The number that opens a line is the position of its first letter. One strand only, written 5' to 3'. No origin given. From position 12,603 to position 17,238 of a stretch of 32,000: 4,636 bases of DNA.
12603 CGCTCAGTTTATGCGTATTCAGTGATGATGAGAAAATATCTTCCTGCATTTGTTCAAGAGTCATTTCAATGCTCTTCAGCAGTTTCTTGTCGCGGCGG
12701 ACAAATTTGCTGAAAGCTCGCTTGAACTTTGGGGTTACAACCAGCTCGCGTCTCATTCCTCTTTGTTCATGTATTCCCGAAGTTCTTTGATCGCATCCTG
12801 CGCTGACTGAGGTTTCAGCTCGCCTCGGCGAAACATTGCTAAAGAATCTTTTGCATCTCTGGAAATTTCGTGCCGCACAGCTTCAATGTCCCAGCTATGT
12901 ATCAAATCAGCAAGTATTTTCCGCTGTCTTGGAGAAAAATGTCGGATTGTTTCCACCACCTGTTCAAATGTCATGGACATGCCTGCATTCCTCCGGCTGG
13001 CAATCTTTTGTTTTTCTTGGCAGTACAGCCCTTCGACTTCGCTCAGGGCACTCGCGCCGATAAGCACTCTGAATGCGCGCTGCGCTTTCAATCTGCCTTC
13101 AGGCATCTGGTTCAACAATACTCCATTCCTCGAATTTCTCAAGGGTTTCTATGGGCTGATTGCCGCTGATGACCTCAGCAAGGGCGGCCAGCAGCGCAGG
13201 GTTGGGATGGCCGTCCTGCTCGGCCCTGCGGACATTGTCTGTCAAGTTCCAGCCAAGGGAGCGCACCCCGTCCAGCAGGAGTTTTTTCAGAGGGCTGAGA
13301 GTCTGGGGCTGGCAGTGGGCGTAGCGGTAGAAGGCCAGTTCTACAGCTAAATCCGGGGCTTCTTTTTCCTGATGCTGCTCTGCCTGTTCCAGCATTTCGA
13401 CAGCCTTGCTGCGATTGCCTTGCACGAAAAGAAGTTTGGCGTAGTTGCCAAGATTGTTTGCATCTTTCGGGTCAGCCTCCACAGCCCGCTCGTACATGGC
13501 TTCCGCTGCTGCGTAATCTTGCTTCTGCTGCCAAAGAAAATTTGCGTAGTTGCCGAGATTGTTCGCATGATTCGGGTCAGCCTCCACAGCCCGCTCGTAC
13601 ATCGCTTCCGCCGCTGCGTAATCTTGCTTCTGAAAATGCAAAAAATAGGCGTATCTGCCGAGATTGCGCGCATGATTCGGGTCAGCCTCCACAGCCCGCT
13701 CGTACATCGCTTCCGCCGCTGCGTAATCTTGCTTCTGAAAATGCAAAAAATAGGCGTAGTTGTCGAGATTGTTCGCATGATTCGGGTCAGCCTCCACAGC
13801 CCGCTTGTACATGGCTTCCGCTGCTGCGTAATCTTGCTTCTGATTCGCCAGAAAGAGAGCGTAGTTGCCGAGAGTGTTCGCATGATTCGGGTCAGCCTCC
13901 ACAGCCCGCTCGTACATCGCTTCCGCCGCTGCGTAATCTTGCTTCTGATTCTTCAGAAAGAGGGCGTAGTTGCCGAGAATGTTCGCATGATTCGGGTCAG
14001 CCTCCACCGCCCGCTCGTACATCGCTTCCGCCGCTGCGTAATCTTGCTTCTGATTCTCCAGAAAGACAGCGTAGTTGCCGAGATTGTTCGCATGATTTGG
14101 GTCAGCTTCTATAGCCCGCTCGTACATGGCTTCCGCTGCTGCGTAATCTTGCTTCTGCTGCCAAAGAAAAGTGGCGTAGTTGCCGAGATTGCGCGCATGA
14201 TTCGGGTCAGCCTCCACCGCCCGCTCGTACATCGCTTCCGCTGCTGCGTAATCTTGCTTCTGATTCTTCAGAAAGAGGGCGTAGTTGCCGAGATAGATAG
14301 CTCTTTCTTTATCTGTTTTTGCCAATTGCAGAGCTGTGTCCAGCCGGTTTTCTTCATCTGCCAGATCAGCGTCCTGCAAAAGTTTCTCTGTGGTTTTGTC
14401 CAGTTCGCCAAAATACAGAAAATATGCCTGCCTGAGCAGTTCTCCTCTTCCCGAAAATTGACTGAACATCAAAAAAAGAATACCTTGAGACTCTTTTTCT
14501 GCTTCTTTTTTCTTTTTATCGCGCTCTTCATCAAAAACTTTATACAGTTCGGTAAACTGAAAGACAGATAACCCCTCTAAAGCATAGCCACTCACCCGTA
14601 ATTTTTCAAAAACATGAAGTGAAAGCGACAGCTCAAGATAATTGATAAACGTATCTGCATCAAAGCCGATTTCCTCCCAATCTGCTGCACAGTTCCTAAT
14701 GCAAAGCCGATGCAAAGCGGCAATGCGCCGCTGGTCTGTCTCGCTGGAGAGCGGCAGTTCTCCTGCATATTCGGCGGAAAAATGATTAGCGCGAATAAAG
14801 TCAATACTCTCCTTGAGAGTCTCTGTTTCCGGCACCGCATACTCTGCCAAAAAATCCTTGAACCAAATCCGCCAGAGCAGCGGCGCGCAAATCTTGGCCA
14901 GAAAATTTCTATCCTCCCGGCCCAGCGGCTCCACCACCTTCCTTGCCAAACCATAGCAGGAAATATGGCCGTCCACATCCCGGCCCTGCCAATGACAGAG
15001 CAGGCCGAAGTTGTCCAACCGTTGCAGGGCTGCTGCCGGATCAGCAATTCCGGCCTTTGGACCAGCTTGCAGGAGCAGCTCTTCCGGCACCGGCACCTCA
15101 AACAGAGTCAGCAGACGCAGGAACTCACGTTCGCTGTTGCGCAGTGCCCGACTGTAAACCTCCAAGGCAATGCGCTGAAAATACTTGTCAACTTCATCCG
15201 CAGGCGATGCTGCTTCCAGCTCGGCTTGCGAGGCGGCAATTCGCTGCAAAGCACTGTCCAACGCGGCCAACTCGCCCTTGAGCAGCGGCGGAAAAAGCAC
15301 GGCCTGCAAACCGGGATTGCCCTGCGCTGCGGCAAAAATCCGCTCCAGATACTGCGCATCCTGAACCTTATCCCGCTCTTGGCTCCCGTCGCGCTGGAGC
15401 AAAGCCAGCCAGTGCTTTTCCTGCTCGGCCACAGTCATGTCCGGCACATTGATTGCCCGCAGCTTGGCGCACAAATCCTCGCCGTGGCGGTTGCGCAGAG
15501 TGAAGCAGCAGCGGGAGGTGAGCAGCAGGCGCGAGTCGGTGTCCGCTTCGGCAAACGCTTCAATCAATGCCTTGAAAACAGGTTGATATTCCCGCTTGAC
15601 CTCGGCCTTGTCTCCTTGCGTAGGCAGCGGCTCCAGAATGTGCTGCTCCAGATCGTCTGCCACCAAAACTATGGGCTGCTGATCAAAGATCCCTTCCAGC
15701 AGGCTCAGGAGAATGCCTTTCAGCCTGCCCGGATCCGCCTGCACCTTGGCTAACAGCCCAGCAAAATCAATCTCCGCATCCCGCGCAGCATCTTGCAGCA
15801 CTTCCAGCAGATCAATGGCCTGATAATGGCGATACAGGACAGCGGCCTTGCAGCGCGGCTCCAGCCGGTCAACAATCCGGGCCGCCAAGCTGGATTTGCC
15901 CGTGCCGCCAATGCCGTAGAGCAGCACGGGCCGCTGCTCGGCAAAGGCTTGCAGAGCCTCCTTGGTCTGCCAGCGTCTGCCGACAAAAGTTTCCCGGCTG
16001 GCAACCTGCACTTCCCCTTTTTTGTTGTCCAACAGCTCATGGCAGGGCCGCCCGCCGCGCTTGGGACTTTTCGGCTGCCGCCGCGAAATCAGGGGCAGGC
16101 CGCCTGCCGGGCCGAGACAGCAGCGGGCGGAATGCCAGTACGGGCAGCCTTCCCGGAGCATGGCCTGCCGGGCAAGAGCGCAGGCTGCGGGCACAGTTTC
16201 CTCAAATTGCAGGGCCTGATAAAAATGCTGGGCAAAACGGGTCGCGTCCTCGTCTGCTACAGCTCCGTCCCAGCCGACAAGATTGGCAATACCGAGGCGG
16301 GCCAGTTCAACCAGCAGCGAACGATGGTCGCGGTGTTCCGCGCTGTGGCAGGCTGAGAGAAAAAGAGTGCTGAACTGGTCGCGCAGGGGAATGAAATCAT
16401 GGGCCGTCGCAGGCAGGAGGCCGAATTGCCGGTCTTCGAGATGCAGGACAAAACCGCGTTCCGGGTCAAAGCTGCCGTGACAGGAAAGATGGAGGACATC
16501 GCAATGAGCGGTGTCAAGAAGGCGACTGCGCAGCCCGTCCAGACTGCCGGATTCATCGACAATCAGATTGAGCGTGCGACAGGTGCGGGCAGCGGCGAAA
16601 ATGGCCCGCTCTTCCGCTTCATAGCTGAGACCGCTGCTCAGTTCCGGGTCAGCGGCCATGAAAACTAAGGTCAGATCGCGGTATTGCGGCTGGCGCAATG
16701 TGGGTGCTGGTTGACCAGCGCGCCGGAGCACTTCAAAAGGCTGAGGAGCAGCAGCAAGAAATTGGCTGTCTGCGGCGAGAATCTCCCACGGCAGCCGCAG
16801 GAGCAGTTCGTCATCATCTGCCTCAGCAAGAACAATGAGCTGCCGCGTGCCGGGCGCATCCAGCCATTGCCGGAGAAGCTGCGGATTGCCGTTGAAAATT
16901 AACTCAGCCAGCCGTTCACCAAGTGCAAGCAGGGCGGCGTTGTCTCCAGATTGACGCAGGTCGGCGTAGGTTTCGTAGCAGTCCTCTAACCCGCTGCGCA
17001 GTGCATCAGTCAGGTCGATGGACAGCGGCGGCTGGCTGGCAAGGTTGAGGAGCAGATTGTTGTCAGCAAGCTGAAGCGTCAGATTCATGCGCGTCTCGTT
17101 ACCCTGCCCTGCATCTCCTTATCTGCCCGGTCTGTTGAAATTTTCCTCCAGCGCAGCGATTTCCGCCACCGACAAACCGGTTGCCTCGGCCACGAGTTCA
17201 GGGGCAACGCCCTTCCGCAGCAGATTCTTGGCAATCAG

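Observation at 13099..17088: Tripartite CHAT protease - STAND NTPase - TPR protein: an NLR/Avs-like candidate immune sensor with a caspase-like effector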

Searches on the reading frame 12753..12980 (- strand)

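Call 17: search_protein_families(library=pfam, proteins=[window:12753-12980:-], max_evalue=10)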
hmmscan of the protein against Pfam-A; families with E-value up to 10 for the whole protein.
window:12753-12980:- (75 aa): 1 family
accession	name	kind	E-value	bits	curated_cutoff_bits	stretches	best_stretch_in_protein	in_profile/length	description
PF24103.1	NT_N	-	0.00079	20.1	27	1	4-30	23-49/95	Neurotrophin 1 N-terminal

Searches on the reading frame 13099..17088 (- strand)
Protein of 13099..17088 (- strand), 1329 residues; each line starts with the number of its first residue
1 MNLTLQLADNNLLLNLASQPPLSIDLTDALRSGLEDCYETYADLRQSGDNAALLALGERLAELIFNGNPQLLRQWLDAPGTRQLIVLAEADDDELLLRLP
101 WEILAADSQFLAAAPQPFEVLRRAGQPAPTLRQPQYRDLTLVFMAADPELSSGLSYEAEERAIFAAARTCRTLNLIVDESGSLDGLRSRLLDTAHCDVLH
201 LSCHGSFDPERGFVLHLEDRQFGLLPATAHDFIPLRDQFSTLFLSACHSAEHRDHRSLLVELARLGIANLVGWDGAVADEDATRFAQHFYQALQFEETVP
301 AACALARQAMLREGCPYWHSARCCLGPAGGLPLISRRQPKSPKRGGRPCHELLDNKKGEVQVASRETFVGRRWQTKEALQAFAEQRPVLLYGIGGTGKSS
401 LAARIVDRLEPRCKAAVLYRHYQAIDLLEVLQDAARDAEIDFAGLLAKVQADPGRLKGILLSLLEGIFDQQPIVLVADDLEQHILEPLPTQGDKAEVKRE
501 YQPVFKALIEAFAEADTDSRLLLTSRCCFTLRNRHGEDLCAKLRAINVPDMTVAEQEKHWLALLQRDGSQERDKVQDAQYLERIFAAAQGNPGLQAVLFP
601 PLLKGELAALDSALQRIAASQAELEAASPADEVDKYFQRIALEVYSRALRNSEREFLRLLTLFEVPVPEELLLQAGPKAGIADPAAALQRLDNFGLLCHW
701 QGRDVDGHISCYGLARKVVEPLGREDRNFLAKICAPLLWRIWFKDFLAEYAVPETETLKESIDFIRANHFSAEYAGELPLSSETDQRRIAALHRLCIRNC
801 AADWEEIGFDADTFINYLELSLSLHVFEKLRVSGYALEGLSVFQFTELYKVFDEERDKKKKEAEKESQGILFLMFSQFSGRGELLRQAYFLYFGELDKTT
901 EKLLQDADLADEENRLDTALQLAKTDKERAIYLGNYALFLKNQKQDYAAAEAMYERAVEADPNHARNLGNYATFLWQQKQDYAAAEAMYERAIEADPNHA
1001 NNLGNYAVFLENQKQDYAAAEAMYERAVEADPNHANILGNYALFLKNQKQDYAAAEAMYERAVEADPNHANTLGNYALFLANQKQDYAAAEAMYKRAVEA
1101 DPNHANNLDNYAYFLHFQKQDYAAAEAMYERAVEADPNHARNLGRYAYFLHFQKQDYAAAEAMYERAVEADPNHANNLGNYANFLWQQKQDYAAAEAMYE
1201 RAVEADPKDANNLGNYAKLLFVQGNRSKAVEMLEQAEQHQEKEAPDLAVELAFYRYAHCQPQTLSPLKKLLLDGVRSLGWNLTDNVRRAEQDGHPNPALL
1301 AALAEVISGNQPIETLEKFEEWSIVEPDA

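Call 5: search_protein_families(library=pfam, proteins=[window:13099-17088:-], max_evalue=0.01)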
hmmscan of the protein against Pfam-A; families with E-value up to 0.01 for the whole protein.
window:13099-17088:- (1329 aa): 24 families
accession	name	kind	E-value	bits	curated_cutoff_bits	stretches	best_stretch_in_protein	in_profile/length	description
PF13431.12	TPR_17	-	5.8e-31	104.6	24.4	4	989-1021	2-33/34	Tetratricopeptide repeat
PF13181.12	TPR_8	-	1.1e-28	97.4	25.7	2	1150-1174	10-34/34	Tetratricopeptide repeat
PF14559.12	TPR_19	-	6e-24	84.6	25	5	1189-1243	4-58/68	Tetratricopeptide repeat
PF13428.12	TPR_14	-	1.8e-21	74.9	23.5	0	1009-1042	9-42/44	Tetratricopeptide repeat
PF12770.12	CHAT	-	4.1e-21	76.1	24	1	56-315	3-271/289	CHAT domain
PF13432.12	TPR_16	-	1.2e-20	74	32.7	5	1151-1210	7-65/65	Tetratricopeptide repeat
PF13424.12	TPR_12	-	2.2e-19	69.8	30.1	7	930-996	3-75/77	Tetratricopeptide repeat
PF00515.34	TPR_1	-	5.2e-19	67.7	27.8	0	1115-1139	10-34/34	Tetratricopeptide repeat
PF07719.23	TPR_2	-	6.1e-17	60.7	27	0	1115-1139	10-34/34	Tetratricopeptide repeat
PF25474.1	TPR_TmcB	-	1.2e-14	54.7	27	3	1053-1103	71-121/125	TmcB, TPR repeats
PF23914.1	TPR_CcmH_CycH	-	2.8e-14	53.7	42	4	1015-1095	64-145/158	Cytochrome c-type biogenesis protein H TPR domain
PF13371.12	TPR_9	-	5.7e-12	45.9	35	1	1187-1246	6-64/73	Tetratricopeptide repeat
PF23241.1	HAT_PRP39_C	-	1.3e-11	45.2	33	4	997-1112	22-134/139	PRP39 C-terminal HAT repeat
PF23233.1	HAT_Syf1_CNRKL1_N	-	6.8e-10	39.4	27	2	952-1102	3-160/161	Pre-mRNA-splicing factor Syf1/CNRKL1 N-terminal HAT repeat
PF13191.12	AAA_16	-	9.8e-10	39.6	32.6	1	367-482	1-143/167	AAA ATPase domain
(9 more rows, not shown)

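Call 6: search_protein_families(library=padloc, proteins=[window:13099-17088:-], max_evalue=0.01)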
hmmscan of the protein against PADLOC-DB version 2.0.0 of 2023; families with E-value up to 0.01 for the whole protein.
window:13099-17088:- (1329 aa): 0 families

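Call 7: search_protein_families(library=ncbifam, proteins=[window:13099-17088:-], max_evalue=0.01)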
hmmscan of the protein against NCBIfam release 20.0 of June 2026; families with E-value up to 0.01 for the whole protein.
window:13099-17088:- (1329 aa): 12 families
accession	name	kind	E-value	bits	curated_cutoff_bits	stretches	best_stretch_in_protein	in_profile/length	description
TIGR02521.1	type_IV_pilW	equivalog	3.1e-27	95.6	154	3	980-1143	45-206/234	type IV pilus biogenesis/stability protein PilW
TIGR02917.1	PEP_TPR_lipo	equivalog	1.4e-21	76.2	312.2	3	1117-1248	442-572/899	XrtA/PEP-CTERM system TPR-repeat protein PrsT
NF047371.1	FlcA_CTERM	equivalog_domain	8e-15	54.3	300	4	943-1033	134-222/646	periplasmic flagellar collar protein FlcA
NF033920.0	C39_PA2778_fam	equivalog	2.2e-13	50.2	150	2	1153-1239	168-253/255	PA2778 family cysteine peptidase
NF040959.1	MamA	equivalog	1.1e-12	47.8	200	3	917-1064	61-201/204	magnetosome protein MamA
TIGR00990.1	3a0801s09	subfamily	1.1e-08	34.2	757.25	1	1180-1238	512-570/615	mitochondrial import receptor subunit TOM70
NF009037.0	PRK12370.1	equivalog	5.4e-07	28.4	589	1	1045-1140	313-406/553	HilA/EilA family virulence transcriptional regulator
TIGR03939.1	PGA_TPR_OMP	equivalog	3e-06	25.8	366.65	1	1049-1167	99-215/800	poly-beta-1,6 N-acetyl-D-glucosamine export porin PgaA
NF033762.1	social_mot_Tgl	equivalog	1.1e-05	25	225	1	1123-1234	48-160/252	social motility TPR repeat lipoprotein Tgl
NF033907.1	ExsE2_fam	equivalog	2.1e-05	25.2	40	0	1095-1134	52-91/93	T3SS regulon translocated regulator ExsE2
NF008757.0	PRK11788.1-5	equivalog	5.3e-05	22.5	363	0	1118-1255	192-328/388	lipopolysaccharide assembly protein LapB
NF002725.1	PRK02603.1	equivalog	0.00054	20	143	0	1154-1244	48-140/173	photosystem I assembly protein Ycf3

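Call 71: list_cluster_members(proteins=[window:13099-17088:-, window:12065-12430:-, window:18595-20085:-, window:12475-12756:-, window:8875-10002:-])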
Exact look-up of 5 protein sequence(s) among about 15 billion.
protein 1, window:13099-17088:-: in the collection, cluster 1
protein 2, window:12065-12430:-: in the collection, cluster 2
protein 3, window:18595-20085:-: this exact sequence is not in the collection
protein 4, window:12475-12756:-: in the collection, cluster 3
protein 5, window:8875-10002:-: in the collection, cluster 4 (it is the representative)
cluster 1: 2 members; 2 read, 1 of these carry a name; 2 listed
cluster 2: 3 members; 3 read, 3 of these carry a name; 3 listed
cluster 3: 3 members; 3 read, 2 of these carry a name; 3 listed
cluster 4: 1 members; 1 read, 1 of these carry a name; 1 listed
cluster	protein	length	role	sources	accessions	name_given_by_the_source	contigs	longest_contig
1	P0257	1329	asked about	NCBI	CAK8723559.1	AAA ATPase domain-containing protein [Candidatus Electronema halotolerans]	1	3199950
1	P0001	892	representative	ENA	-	-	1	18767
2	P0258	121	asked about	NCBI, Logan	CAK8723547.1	hypothetical protein GCAAIG_13370 [Candidatus Electronema halotolerans]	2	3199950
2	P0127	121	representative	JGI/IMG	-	hypothetical protein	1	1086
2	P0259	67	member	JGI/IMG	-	tRNA-dihydrouridine synthase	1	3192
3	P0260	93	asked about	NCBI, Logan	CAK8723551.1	Plasmid stabilization protein [Candidatus Electronema halotolerans]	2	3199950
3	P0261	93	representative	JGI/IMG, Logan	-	mRNA interferase YafQ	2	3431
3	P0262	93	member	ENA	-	-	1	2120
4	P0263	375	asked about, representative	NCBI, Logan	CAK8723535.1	ATPase AAA-type core domain-containing protein [Candidatus Electronema halotolerans]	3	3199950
